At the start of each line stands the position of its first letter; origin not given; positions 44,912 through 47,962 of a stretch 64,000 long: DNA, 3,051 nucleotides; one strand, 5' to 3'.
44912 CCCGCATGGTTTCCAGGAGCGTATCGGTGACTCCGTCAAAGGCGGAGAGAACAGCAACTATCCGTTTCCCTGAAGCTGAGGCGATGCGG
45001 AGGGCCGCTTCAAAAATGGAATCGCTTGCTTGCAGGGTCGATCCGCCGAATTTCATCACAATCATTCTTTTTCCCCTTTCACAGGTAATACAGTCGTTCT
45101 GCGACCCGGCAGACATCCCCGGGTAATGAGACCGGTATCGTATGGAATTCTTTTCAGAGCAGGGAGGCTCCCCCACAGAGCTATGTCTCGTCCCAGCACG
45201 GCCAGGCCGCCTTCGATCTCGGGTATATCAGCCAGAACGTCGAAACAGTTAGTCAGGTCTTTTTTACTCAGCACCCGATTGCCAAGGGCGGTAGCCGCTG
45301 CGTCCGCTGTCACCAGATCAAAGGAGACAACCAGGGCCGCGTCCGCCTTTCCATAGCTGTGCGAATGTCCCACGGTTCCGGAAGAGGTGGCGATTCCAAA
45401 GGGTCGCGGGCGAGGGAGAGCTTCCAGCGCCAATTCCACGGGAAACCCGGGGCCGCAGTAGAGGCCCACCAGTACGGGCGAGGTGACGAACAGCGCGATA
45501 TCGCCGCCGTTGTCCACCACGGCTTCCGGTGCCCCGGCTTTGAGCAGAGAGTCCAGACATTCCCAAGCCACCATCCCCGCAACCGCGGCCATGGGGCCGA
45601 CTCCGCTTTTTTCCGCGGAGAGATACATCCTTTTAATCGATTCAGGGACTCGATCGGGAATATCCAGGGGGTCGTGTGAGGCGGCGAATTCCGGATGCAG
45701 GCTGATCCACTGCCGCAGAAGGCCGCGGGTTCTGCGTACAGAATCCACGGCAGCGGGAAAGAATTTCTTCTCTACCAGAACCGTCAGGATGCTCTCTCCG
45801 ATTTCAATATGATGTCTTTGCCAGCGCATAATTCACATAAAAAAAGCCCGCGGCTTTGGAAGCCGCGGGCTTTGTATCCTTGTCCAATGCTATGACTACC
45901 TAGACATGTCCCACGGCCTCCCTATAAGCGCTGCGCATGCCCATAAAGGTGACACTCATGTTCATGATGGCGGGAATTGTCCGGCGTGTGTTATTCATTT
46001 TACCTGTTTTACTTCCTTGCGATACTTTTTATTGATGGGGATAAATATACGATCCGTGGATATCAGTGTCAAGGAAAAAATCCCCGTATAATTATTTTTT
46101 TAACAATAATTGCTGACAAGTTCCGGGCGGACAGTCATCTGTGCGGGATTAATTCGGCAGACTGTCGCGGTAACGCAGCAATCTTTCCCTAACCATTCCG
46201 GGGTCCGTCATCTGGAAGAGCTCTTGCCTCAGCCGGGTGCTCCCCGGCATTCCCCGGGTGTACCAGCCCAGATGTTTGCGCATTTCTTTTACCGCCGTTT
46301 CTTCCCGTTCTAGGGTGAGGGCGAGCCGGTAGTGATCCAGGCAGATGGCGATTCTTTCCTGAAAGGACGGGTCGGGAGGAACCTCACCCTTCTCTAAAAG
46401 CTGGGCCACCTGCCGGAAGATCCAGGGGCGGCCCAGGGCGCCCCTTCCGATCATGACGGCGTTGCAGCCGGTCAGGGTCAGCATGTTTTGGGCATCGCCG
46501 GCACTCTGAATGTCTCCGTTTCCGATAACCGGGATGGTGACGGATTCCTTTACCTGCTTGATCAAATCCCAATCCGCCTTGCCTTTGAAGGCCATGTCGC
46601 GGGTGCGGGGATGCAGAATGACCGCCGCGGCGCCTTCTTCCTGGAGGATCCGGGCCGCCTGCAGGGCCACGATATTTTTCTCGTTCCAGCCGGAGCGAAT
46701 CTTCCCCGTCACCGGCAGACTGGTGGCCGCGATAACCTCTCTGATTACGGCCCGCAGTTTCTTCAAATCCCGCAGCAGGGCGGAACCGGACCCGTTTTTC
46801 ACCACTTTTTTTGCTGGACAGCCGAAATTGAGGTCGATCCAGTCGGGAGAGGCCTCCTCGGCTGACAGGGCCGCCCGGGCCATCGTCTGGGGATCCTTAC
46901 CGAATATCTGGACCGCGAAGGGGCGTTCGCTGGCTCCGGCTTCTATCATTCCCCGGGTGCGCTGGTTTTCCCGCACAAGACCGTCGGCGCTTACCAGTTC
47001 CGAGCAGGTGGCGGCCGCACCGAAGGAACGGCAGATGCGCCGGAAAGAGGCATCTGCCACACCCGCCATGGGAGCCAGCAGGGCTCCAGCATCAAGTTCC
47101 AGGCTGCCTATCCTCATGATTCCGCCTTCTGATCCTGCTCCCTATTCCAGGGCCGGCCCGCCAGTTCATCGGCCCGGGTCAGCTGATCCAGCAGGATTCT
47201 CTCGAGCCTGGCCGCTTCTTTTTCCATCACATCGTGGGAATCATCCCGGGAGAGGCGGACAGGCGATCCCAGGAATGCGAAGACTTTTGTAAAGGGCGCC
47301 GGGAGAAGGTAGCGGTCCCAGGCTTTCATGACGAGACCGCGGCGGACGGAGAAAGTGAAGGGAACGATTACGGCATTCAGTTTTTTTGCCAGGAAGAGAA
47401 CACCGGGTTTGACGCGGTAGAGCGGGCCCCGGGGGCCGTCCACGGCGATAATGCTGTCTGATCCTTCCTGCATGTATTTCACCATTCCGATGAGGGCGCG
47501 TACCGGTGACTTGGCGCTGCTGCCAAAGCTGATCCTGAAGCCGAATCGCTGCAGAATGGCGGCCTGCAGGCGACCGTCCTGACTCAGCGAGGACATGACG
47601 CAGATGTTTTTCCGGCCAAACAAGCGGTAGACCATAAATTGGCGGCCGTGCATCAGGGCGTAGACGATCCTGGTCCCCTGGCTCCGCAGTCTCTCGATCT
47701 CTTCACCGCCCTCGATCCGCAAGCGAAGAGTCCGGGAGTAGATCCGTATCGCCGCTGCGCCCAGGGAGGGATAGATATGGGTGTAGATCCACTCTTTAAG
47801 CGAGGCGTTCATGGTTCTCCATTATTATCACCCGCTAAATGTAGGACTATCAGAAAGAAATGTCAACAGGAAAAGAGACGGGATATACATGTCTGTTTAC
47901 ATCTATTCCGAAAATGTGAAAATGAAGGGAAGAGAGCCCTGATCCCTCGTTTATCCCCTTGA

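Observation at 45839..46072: Methionine-codon leader-peptide attenuator upstream of a homocysteine biosynthesis operon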

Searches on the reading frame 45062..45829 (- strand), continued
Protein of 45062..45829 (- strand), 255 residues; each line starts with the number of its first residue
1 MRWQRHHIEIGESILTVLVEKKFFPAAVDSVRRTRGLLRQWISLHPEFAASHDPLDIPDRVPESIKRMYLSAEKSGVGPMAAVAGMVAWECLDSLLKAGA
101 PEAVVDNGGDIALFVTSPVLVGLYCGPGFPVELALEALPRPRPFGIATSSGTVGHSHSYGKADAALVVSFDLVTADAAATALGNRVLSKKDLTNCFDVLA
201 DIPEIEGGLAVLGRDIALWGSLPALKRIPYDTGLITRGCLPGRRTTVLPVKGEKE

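Call 59: find_encoding_contigs(protein=P0053, flank=3000, max_places=2)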
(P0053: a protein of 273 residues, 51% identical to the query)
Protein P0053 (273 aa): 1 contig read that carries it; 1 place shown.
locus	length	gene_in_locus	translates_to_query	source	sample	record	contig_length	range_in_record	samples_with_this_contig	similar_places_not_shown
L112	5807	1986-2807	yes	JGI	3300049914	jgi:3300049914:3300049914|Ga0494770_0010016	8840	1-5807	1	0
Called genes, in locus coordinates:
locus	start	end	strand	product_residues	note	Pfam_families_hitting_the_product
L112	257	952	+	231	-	PF07610:DUF1573, PF12371:TMEM131_like_N (faint), PF22076:Cep192_D6 (faint), PF22544:HYDIN_VesB_CFA65-like_Ig, PF15780:ASH (weak)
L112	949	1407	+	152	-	PF00581:Rhodanese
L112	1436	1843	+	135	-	PF07291:MauE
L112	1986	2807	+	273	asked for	PF27030:AbpE_bact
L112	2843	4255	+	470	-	PF00696:AA_kinase, PF13840:ACT_7 (faint), PF22468:ACT_9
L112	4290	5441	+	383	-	PF01837:HcyBio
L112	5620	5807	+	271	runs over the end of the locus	PF13489:Methyltransf_23, PF07021:MetW (weak), PF13847:Methyltransf_31, PF08241:Methyltransf_11, PF08242:Methyltransf_12, PF13649:Methyltransf_25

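Call 63: find_encoding_contigs(protein=P0011, flank=3000, max_places=2)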
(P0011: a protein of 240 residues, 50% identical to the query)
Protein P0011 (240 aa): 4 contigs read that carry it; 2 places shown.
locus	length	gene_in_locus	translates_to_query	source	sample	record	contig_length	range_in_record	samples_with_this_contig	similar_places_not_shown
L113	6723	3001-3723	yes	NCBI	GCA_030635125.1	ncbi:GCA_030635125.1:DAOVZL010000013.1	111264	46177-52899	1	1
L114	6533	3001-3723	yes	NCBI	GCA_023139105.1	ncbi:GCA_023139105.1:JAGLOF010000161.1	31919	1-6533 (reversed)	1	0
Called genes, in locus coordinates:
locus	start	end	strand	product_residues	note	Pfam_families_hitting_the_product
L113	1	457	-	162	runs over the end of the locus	-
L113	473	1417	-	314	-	-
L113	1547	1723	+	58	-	-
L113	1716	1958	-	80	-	-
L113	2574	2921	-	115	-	-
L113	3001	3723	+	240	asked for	PF27030:AbpE_bact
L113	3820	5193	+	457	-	PF00696:AA_kinase, PF22468:ACT_9 (weak)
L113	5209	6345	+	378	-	PF01837:HcyBio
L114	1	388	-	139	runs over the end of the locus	-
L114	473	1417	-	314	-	-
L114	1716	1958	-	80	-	-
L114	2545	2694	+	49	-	-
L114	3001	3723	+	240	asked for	PF27030:AbpE_bact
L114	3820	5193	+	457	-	PF00696:AA_kinase, PF22468:ACT_9 (weak)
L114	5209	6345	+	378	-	PF01837:HcyBio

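Call 64: find_encoding_contigs(protein=P0039, flank=3000, max_places=2)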
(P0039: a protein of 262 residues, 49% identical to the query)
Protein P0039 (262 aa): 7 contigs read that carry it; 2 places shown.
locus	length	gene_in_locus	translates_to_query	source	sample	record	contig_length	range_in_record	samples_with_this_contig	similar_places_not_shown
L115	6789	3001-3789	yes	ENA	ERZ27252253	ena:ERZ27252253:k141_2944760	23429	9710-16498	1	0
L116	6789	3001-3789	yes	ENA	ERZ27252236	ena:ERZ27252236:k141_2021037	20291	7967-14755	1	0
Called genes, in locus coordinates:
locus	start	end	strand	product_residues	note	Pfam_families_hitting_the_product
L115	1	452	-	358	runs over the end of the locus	PF01336:tRNA_anti-codon, PF01966:HD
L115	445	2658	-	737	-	PF01804:Penicil_amidase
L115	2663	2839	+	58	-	-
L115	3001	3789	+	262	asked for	PF27030:AbpE_bact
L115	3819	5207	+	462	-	PF00696:AA_kinase, PF13840:ACT_7 (faint), PF22468:ACT_9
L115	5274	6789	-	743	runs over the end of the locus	PF00982:Glyco_transf_20, PF08282:Hydrolase_3 (faint), PF02358:Trehalose_PPase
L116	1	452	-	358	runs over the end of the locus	PF01336:tRNA_anti-codon, PF01966:HD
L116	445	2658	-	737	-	PF01804:Penicil_amidase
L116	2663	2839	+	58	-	-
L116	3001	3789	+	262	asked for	PF27030:AbpE_bact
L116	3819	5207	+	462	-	PF00696:AA_kinase, PF13840:ACT_7 (faint), PF22468:ACT_9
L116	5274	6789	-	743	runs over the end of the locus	PF00982:Glyco_transf_20, PF08282:Hydrolase_3 (faint), PF02358:Trehalose_PPase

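Call 91: search_protein_families(library=pfam, proteins=[L081:2328-3527:+, L081:3437-3940:+, L081:4706-7126:+], max_evalue=0.001)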
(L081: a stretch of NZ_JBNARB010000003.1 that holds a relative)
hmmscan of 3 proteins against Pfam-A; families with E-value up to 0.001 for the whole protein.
L081:2328-3527:+ (399 aa): 1 family
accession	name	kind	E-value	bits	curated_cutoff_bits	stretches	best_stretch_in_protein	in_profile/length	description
PF01837.22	HcyBio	-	4.8e-158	526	26.2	1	21-379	1-349/349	Homocysteine biosynthesis enzyme, sulfur-incorporation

L081:3437-3940:+ (167 aa): 13 families
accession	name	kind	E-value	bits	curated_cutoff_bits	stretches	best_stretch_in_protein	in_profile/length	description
PF09383.16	NIL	-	3.4e-15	56.1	24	1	40-103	3-71/73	NIL domain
PF00037.32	Fer4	-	2.3e-12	46.6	21.1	2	111-133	2-24/24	4Fe-4S binding domain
PF12837.12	Fer4_6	-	3.4e-11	43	25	2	141-162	2-23/24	4Fe-4S binding domain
PF12838.12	Fer4_7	-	1.4e-09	38.7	27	1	116-162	1-52/52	4Fe-4S dicluster domain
PF13237.11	Fer4_10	-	2.2e-09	37.5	25.5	1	110-159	2-53/53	4Fe-4S dicluster domain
PF12797.12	Fer4_2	-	7.1e-09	35.5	24.5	1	110-129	3-22/22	4Fe-4S binding domain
PF13187.11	Fer4_9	-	1.2e-08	35.3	27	1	116-163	1-52/52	4Fe-4S dicluster domain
PF13183.11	Fer4_8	-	1.4e-07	32.4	27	1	110-129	47-66/68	4Fe-4S dicluster domain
PF14697.11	Fer4_21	-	2.3e-06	28.1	35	1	115-163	6-57/59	4Fe-4S dicluster domain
PF12800.12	Fer4_4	-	1.1e-05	25.8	24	0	115-129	2-16/17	4Fe-4S binding domain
PF13484.11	Fer4_16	-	3.4e-05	24.9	30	0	116-135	1-20/66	4Fe-4S double cluster binding domain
PF13534.11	Fer4_17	-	0.00013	22.9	22.2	0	112-130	41-59/61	4Fe-4S dicluster domain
PF12798.12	Fer4_3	-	0.00036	21.6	27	0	148-162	1-15/15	4Fe-4S binding domain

L081:4706-7126:+ (806 aa): 5 families
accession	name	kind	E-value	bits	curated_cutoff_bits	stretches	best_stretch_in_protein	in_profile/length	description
PF02574.22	S-methyl_trans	-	1.2e-76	258.8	22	1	14-284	1-280/283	Homocysteine S-methyltransferase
PF00809.28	Pterin_bind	-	7e-31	108.2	25.5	1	322-544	1-243/244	Pterin binding enzyme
PF02310.24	B12-binding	-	1.2e-26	93.3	32.1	1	684-796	1-120/121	B12 binding domain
PF02607.22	B12-binding_2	-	2.9e-21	75.9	23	1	600-672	3-74/74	B12 binding domain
PF03599.22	CdhD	-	4.1e-05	22.9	24.8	1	373-498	83-195/387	CO dehydrogenase/acetyl-CoA synthase delta subunit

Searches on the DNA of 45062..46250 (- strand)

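Call 4: search_rna_families(source=window, start=45700, end=46250, threshold=evalue, max_evalue=10, show_alignments=3)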
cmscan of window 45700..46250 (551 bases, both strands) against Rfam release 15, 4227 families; matches with E-value up to 10: 22.
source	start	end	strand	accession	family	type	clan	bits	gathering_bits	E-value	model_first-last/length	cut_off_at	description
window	45837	45982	-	RF00506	Thr_leader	Cis-reg; leader;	-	27.7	55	0.004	1-118/118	no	Threonine operon leader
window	45838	45970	-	RF00514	His_leader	Cis-reg; leader;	-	27.1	49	0.024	1-126/126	no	Histidine operon leader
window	45834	45947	-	RF04312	trpB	Cis-reg;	-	25.7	59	0.23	1-107/107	no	trpB ncRNA motif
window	45841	46016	-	RF04178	BTnc005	Gene; sRNA;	-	22.3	174.8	0.0067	1-205/205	no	Bacteroides sRNA BTnc005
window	45840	45892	-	RF00512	Leu_leader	Cis-reg; leader;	-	21.6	50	0.045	1-148/148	no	Leucine operon leader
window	45840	45950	-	RF02763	IsrM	Gene; sRNA;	-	21.1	376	0.00072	1-329/329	no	IsrM sRNA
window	45751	45877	-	RF00516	ylbH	Cis-reg; leader;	-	21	50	0.032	1-122/122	no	ylbH leader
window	45819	45876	+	RF02450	ncr1175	Gene; sRNA;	-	20.9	60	0.23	1-110/110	no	Bacillus sRNA ncr1175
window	45807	45878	+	RF00506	Thr_leader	Cis-reg; leader;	-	20.8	55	0.18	1-118/118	no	Threonine operon leader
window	45802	45879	+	RF02059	STnc50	Gene; sRNA;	-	20.7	55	0.62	1-84/84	no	Salmonella enterica sRNA STnc40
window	45803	45876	+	RF00512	Leu_leader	Cis-reg; leader;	-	20.2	50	0.1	1-148/148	no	Leucine operon leader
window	45841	45911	+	RF02424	Bp2_287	Gene; sRNA;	-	18.7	70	0.055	1-174/174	no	Burkholderia sRNA Bp2_Cand287_SIPHT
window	45839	45901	-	RF02399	NsiR1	Gene; sRNA;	-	18.3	39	0.44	1-60/60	no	Nitrogen stress-induced RNA 1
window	45783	45882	+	RF04312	trpB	Cis-reg;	-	17.9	59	7.6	1-107/107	no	trpB ncRNA motif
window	45838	45948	-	RF00513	Trp_leader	Cis-reg; leader;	-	16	41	1.8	1-100/100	no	Tryptophan operon leader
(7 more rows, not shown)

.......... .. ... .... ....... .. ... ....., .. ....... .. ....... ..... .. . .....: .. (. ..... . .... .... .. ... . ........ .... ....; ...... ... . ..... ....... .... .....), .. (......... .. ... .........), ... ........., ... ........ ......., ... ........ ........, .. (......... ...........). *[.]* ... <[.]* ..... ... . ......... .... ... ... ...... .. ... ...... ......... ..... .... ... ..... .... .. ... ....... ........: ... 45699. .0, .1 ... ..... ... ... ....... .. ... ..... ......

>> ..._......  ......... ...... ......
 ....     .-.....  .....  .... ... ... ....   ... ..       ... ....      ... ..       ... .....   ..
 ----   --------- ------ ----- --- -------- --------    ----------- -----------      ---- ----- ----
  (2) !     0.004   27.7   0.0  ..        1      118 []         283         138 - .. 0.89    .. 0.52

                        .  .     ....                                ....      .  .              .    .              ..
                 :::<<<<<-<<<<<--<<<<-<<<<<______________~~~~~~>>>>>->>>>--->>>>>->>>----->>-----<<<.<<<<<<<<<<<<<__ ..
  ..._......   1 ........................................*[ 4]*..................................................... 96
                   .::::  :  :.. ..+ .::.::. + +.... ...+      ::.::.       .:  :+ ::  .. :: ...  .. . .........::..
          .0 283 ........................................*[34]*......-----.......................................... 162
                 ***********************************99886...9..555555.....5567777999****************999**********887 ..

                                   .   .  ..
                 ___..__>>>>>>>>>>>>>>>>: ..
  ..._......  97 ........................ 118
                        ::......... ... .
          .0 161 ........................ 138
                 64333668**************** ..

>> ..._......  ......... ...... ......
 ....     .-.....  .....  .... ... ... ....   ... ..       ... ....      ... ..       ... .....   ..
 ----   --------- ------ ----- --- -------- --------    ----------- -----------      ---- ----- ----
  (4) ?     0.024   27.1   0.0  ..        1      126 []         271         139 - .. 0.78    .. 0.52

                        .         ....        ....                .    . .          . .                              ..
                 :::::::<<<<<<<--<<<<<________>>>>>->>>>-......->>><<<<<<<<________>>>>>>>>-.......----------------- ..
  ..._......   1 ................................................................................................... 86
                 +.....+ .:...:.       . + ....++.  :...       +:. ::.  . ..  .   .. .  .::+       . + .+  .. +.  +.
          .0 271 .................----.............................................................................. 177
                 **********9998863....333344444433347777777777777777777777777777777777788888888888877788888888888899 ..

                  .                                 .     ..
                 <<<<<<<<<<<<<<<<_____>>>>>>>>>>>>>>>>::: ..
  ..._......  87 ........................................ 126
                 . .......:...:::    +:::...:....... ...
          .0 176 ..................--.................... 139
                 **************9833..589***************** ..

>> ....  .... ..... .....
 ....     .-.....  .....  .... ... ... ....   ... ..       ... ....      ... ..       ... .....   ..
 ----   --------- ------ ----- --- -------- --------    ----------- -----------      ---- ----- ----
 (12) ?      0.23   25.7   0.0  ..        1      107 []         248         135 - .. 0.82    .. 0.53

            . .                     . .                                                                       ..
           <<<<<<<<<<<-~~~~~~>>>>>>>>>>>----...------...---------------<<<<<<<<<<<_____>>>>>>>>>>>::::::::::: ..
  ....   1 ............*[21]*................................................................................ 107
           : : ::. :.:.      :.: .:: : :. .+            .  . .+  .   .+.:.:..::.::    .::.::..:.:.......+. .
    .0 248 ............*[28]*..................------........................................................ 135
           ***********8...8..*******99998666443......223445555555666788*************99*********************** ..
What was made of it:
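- On Rfam Thr_leader (RF00506) / His_leader (RF00514): Scores are 27.7 bits (threshold 55) and 27.1 bits (threshold 49), and the alignment is carried by the terminator (call 4).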

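Call 43: search_rna_families(sources=[L003, L008, L009, L011, L014, L019, L022, L029, L032, L035, L036, L038, L041, L043, L046, L049, L052], threshold=gathering)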
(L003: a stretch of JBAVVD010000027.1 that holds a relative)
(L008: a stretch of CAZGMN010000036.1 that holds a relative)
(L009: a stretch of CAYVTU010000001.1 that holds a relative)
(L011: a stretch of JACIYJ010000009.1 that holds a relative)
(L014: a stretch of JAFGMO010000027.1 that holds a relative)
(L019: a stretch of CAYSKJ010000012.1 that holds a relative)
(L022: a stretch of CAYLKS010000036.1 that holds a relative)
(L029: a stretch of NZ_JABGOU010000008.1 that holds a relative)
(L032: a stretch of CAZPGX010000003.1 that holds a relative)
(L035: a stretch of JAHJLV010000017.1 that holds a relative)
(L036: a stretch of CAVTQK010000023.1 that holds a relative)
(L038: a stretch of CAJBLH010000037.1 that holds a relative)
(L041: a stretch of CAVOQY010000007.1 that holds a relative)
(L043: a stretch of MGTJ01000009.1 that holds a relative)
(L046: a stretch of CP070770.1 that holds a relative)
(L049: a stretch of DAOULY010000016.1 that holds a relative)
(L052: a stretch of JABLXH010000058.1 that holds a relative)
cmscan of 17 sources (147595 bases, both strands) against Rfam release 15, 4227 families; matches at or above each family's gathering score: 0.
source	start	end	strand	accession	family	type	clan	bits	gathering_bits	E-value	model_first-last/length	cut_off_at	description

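Call 44: search_rna_families(sources=[L055, L056, L059, L060, L062, L068, L071, L074, L077, L081, L044, L047, L042, L057, L064, L072, L079, L002], threshold=gathering)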
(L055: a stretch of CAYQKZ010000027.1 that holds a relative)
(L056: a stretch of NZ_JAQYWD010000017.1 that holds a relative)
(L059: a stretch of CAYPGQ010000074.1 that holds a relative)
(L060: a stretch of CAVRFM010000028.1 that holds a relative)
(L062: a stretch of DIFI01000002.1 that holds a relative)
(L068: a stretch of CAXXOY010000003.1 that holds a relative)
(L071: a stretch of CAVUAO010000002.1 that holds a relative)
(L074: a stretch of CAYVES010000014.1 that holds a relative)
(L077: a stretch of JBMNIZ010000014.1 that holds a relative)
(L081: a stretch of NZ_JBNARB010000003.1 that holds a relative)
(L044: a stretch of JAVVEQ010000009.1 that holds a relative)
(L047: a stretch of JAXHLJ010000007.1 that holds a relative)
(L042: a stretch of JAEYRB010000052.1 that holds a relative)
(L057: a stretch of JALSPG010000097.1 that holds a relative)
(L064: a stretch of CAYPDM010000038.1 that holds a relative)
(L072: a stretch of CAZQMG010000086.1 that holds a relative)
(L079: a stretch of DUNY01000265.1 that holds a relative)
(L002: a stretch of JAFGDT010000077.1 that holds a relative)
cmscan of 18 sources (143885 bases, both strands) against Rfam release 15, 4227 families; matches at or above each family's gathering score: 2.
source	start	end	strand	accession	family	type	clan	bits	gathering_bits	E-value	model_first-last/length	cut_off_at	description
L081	2129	2242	+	RF00162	SAM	Cis-reg; riboswitch;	CL00012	96.3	44.4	1.3e-21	1-108/108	no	SAM riboswitch aptamer (S box leader)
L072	6769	6839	+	RF00005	tRNA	Gene; tRNA;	CL00001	58.8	29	8.5e-10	1-71/71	no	tRNA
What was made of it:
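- On SAM riboswitches (SAM-I to SAM-VI, SAM/SAH) and Met T-box: As a positive control, SAM-I was found in L081 at 96.3 bits (call 44).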

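Call 85: search_rna_families(sources=[L082, L085, L086, L089, L108, L109, L112, L113, L115], threshold=evalue, max_evalue=0.5)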
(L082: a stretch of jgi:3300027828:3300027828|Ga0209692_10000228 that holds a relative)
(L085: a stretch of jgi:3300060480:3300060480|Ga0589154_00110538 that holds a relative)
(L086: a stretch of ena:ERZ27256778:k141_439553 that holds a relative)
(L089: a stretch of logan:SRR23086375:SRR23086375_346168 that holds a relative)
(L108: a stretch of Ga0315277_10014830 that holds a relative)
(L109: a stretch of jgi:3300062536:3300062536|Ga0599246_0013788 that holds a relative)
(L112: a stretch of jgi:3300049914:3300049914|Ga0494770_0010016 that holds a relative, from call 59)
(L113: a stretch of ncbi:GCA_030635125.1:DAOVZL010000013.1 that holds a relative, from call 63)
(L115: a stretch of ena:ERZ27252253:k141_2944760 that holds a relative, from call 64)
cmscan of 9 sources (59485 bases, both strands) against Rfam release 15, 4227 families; matches with E-value up to 0.5: 0.
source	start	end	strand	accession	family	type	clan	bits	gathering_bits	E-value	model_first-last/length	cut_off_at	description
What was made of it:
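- On Rfam Thr_leader (RF00506) / His_leader (RF00514): There are no hits at E <= 0.5 in nine homologous loci (call 85).
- Rfam gives none at E <= 0.5 in nine homologous loci (call 85).
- Tried and rejected: At E <= 0.5 on nine homologous loci it found nothing (call 85).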

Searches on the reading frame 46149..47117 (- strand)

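Call 7: search_protein_families(library=pfam, proteins=[window:46149-47117:-])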
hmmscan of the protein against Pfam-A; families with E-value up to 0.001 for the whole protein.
window:46149-47117:- (322 aa): 5 families
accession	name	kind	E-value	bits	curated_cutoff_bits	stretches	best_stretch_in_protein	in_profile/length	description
PF01207.24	Dus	-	3.4e-88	296.2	20.4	1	13-311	1-300/311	Dihydrouridine synthase (Dus)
PF00977.27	His_biosynth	-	5.3e-05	23.2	23.6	1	142-225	138-220/228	Histidine biosynthesis protein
PF03060.21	NMO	-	0.00011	22.2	28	1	63-224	61-222/331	Nitronate monooxygenase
PF01180.27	DHO_dh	-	0.00019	21.2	27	1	185-242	229-288/291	Dihydroorotate dehydrogenase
PF01680.23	SOR_SNZ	-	0.00024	21.4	27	0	149-210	20-86/207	SOR/SNZ family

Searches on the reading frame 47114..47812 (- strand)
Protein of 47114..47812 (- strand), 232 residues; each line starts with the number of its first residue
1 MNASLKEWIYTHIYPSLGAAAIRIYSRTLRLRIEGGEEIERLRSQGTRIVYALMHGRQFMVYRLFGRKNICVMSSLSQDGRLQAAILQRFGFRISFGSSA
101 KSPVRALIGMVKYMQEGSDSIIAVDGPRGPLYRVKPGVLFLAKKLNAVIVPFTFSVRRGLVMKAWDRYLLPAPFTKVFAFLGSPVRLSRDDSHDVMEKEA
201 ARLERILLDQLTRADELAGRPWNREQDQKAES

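Call 7: search_protein_families(library=pfam, proteins=[window:47114-47812:-])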
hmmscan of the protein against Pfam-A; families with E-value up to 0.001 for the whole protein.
window:47114-47812:- (232 aa): 1 family
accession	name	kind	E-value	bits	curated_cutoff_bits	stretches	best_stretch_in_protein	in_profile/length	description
PF04028.18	DUF374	-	1.5e-20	73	26.8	1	66-130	4-68/69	Domain of unknown function (DUF374)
